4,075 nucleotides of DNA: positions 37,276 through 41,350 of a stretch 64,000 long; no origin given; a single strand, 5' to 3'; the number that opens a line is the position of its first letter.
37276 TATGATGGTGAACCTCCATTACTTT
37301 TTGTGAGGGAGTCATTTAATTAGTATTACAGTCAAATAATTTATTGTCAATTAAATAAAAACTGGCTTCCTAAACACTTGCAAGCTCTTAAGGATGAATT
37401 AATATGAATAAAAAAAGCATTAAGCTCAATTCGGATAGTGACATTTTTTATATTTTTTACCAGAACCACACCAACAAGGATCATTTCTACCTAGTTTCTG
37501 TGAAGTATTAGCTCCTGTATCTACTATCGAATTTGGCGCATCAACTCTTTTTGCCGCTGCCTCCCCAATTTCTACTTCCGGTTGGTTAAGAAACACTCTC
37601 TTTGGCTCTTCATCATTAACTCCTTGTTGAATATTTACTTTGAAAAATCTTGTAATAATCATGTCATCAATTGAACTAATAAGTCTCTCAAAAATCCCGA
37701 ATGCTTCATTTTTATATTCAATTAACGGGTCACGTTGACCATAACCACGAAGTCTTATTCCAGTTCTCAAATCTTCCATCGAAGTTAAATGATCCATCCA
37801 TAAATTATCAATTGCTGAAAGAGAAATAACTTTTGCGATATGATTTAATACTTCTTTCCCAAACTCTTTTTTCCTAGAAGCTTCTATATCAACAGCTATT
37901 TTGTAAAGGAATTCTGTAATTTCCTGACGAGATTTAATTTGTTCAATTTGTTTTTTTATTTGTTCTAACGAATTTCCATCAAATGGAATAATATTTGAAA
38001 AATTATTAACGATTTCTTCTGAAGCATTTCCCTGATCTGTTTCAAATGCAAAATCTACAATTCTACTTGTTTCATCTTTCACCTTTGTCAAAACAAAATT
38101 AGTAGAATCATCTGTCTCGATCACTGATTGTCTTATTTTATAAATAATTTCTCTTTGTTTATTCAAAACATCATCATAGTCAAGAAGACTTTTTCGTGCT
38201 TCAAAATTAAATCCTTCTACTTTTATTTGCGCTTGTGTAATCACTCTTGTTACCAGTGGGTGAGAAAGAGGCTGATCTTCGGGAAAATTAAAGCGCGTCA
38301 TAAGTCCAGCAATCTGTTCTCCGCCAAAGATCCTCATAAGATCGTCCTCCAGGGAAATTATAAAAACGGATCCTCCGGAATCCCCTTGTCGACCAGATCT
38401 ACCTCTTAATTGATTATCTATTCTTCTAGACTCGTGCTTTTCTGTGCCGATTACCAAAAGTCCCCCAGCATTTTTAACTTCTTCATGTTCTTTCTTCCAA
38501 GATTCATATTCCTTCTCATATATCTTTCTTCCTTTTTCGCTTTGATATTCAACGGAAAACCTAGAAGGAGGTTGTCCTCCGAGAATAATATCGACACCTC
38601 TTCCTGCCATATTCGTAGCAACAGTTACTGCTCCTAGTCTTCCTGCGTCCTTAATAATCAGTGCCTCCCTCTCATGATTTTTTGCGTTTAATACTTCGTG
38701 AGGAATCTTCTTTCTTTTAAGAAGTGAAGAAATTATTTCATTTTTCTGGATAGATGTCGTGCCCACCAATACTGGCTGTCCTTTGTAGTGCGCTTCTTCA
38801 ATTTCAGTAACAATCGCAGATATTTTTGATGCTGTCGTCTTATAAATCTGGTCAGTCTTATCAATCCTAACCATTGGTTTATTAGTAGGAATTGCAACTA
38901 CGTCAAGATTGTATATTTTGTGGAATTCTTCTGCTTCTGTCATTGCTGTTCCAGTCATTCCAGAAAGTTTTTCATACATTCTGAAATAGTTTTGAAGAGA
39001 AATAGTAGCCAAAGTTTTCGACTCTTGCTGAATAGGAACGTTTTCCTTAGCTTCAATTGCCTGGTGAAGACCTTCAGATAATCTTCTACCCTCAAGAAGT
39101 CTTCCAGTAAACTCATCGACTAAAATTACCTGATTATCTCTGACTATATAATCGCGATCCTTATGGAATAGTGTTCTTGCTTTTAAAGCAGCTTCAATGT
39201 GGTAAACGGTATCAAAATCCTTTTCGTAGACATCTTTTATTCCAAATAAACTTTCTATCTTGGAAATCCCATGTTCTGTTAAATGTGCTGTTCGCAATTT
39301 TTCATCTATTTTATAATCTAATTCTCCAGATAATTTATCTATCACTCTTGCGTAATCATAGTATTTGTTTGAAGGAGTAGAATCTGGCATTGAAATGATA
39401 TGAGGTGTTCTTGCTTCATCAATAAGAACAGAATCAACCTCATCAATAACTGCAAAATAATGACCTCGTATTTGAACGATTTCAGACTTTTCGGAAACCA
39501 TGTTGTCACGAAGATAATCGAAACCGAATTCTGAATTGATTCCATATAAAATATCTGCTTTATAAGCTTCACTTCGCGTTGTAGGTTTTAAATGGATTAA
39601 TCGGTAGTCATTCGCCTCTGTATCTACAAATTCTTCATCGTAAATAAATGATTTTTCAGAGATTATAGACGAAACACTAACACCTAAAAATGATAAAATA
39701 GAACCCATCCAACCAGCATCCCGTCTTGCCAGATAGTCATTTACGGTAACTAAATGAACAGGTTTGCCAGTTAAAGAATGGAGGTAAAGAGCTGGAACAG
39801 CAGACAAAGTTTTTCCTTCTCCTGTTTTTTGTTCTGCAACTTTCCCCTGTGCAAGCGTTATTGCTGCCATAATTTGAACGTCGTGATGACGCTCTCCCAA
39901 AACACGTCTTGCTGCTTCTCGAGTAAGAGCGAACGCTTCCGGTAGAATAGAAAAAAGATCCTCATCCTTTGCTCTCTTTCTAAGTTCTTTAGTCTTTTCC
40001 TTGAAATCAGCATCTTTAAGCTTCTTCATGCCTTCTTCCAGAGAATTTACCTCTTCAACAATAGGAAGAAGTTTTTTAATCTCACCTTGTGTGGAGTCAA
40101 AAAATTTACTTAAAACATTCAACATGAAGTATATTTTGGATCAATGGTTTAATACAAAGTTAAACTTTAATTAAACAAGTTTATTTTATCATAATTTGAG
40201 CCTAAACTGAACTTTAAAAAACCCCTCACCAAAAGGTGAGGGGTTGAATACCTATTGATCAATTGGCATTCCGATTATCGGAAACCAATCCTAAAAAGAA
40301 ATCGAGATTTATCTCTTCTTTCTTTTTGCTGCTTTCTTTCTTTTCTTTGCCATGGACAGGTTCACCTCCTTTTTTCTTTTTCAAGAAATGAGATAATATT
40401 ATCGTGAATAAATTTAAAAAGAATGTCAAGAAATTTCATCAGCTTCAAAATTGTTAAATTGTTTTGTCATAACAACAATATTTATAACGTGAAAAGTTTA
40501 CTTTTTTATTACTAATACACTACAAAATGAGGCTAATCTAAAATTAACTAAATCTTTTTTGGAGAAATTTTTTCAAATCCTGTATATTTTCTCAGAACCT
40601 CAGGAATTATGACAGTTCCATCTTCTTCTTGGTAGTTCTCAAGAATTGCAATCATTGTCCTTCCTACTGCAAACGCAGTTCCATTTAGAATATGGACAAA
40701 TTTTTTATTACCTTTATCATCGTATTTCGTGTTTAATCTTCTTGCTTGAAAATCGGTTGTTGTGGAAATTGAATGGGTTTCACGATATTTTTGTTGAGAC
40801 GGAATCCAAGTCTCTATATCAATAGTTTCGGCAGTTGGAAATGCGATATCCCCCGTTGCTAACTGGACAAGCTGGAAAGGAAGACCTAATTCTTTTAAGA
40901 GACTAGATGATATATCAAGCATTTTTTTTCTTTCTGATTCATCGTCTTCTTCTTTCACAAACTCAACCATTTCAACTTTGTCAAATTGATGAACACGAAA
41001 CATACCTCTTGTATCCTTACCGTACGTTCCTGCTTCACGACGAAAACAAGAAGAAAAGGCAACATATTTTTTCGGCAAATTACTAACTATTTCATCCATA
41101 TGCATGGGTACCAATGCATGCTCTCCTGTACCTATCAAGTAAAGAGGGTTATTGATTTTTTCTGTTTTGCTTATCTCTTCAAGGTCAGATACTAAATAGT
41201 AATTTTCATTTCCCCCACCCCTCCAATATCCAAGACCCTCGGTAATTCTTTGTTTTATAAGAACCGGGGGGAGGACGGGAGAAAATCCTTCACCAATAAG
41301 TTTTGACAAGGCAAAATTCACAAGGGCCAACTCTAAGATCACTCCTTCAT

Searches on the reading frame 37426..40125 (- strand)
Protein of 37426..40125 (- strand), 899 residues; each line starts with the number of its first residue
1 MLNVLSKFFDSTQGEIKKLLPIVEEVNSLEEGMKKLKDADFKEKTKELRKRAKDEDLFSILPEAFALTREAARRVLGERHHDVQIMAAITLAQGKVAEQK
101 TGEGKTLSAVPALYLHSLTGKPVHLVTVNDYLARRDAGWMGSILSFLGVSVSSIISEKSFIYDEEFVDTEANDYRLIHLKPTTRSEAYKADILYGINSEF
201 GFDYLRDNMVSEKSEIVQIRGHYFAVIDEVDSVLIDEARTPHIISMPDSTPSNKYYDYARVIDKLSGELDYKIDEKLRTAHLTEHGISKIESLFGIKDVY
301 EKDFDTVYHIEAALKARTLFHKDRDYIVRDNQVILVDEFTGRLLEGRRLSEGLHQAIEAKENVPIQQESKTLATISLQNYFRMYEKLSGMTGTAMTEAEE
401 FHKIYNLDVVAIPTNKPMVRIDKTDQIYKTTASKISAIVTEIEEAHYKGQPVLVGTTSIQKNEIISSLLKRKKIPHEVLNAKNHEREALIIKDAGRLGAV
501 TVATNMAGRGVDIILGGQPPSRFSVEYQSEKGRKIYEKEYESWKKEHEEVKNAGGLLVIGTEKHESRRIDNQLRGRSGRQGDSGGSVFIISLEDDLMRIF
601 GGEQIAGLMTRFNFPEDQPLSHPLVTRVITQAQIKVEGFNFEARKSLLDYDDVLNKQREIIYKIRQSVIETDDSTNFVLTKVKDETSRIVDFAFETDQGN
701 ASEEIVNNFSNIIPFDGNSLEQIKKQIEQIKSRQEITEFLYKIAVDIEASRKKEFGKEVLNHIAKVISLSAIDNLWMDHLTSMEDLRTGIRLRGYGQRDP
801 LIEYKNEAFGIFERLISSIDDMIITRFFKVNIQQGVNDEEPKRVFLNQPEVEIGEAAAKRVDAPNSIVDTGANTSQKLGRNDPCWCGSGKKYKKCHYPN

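Call 6: find_encoding_contigs(protein=window:37426-40125:-, flank=3000, max_places=6)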
Protein window:37426-40125:- (899 aa): no gene with exactly this product is on record in the collection.

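Call 8: find_related_loci(query=window:37426-40125:-, collection=genome_contigs, flank=3000)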
Query window:37426-40125:- (899 aa) in genome_contigs; peptide patterns used: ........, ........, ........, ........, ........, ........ (x = any residue, [..] = any of these).
600 stretches matched a pattern (row limit reached: there are more); 587 encode a relative of the query (tblastn E <= 1e-3); the best 80 are kept; 80 distinct loci.
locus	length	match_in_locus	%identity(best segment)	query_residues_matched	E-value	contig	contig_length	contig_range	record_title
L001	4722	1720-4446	63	1-896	0e+0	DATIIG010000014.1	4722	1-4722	MAG TPA_asm: Candidatus Saccharimonadales bacterium isolate SMAG_U15658 k141_124538, whole genome shotgun sequence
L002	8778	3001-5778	62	1-899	0e+0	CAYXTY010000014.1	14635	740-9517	MAG TPA_asm: uncultured Gammaproteobacteria bacterium isolate SRP286056_co1_91 genome assembly, contig: NODE_5094_length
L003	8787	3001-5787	60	1-899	0e+0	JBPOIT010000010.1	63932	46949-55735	MAG: Candidatus Levyibacteriota bacterium isolate MAG_784 c_000000578653, whole genome shotgun sequence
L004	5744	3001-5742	60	1-897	0e+0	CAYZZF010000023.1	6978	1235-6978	MAG TPA_asm: uncultured Gammaproteobacteria bacterium isolate SRP093762_co1_95 genome assembly, contig: NODE_5942_length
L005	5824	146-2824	60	1-899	0e+0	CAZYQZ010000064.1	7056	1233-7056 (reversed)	MAG TPA_asm: uncultured Gammaproteobacteria bacterium isolate SRP292972_co1_80 genome assembly, contig: NODE_4331_length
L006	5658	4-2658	60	21-899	0e+0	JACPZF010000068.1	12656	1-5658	MAG: Candidatus Gottesmanbacteria bacterium isolate NC_groundwater_882_Pr1_S2p5_40_13 Montesol18_S2p5_coassembly_scaffol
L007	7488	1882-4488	57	1-899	0e+0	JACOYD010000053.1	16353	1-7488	MAG: Candidatus Microgenomates bacterium isolate NC_groundwater_170_Ag_S-0.1um_42_15 S4_GD2017_2_S1_scaffold_2270, whole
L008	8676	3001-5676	57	1-895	0e+0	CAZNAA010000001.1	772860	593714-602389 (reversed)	MAG TPA_asm: uncultured Gammaproteobacteria bacterium isolate SRP192515_co1_126 genome assembly, contig: NODE_1_length_7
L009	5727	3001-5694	57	1-895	0e+0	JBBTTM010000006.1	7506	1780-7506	MAG: Patescibacteria group bacterium isolate H52-bin113_1 H52_bin113_1_000000000006, whole genome shotgun sequence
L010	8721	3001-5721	55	1-898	0e+0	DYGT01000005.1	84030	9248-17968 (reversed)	MAG TPA_asm: Candidatus Microgenomatus sp. isolate BE2012_6_40_25 Afr_mines_BE2012_157_length_84030_cov_10_877356, whole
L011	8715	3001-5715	55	1-899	0e+0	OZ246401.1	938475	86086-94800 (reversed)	MAG: uncultured Gammaproteobacteria bacterium isolate SRP278252_co2_763 genome assembly, chromosome: 1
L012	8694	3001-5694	57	1-898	0e+0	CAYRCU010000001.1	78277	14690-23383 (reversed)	MAG TPA_asm: uncultured Gammaproteobacteria bacterium isolate SRP338002_co1_166 genome assembly, contig: NODE_299_length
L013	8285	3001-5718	56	1-899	0e+0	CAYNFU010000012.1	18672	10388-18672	MAG TPA_asm: uncultured Gammaproteobacteria bacterium isolate SRP050083_co2_220 genome assembly, contig: NODE_2049_lengt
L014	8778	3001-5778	51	1-899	0e+0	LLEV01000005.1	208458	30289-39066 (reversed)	MAG: Microgenomates bacterium OLB22 UZ21_OP11001CONTIG000005, whole genome shotgun sequence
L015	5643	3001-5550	52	1-898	0e+0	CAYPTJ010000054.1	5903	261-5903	MAG TPA_asm: uncultured Candidatus Saccharibacteria bacterium isolate SRP118108_co2_314 genome assembly, contig: k141_84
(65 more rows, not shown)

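Call 56: search_protein_families(library=pfam, proteins=[window:37429-40125:-], max_evalue=0.001)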
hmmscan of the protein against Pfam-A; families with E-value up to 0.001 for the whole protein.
window:37429-40125:- (899 aa): 5 families
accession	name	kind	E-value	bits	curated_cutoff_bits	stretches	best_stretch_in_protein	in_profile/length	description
PF07517.20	SecA_DEAD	-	7.5e-109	363.9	24.6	1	7-402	3-290/290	SecA DEAD-like domain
PF21090.3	P-loop_SecA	-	2.6e-86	288.9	27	1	417-617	1-205/205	SecA P-loop domain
PF07516.18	SecA_SW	-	2e-52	178.6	26.7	1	619-830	1-199/200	SecA Wing and Scaffold domain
PF01043.26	SecA_PP_bind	-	5.2e-37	127.2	23.5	1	252-358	3-110/110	SecA preprotein cross-linking domain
PF02810.21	SEC-C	-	1.5e-10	41.1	20.4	1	880-898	1-19/19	SEC-C motif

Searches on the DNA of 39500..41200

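Call 4: search_rna_families(source=window, start=39500, end=41200, threshold=evalue, max_evalue=10)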
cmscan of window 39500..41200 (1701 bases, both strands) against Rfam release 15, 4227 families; matches with E-value up to 10: 16.
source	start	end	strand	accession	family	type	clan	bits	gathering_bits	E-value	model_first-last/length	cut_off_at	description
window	40216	40301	-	RF01474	rli42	Gene; sRNA;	-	31.4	80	0.00012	1-171/171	no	Listeia sRNA rli42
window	40213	40425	-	RF00515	PyrR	Cis-reg;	-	31.3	54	0.062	1-115/115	no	PyrR binding site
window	40358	40404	-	RF02584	KRAS_3UTR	Cis-reg;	-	28.7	49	0.78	1-49/49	no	KRAS 3' UTR cis-regulatory element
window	40214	40284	-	RF02837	anti-hemB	Gene; sRNA;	-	27.3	49.5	0.00078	1-81/81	no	Burkholderia RNA 7 (anti-hemB)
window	40207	40296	-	RF02579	tsr26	Gene; sRNA;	-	23.5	141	0.87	1-122/122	no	S. aureus tsr26 small RNA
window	40214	40318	-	RF01859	Phe_leader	Cis-reg; leader;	-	21.9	55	0.95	1-125/125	no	Phenylalanine leader peptide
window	40580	40685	-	RF02191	TCL6_1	Gene; lncRNA;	-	20.8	60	0.11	1-113/113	no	T-cell leukemia/lymphoma 6 conserved region 1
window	40246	40423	-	RF03159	RAGATH-7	Gene; sRNA;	-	20.2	111.8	0.09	1-208/208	no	RAGATH-7 RNA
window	40219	40341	-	RF02384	FasX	Gene; sRNA;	-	18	100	4.1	1-205/205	no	FasX small RNA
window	40211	40295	-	RF01771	rnk_leader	Cis-reg; leader;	-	17.8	50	7.9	1-109/109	no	Enterobacteria rnk leader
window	40216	40314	-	RF01772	rnk_pseudo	Cis-reg; leader;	-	17.7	55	5.9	1-108/108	no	Pseudomonas rnk leader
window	40999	41103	-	RF01429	snoR130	Gene; snRNA; snoRNA; CD-box;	-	17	40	7.1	1-122/122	no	small nucleolar RNA snoR130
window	40162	40244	-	RF01405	STnc490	Gene; sRNA;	-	16.7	56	2.2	1-124/124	no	STnc490 Hfq binding RNA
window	40214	40268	-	RF02278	Betaproteobacteria_toxic_sRNA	Gene; sRNA;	-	15.5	50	5.7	1-64/64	no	Betaproteobacteria toxic small RNA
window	40421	40480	-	RF00311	snoZ188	Gene; snRNA; snoRNA; CD-box;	-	15.5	50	7.7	1-123/123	no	Small nucleolar RNA Z188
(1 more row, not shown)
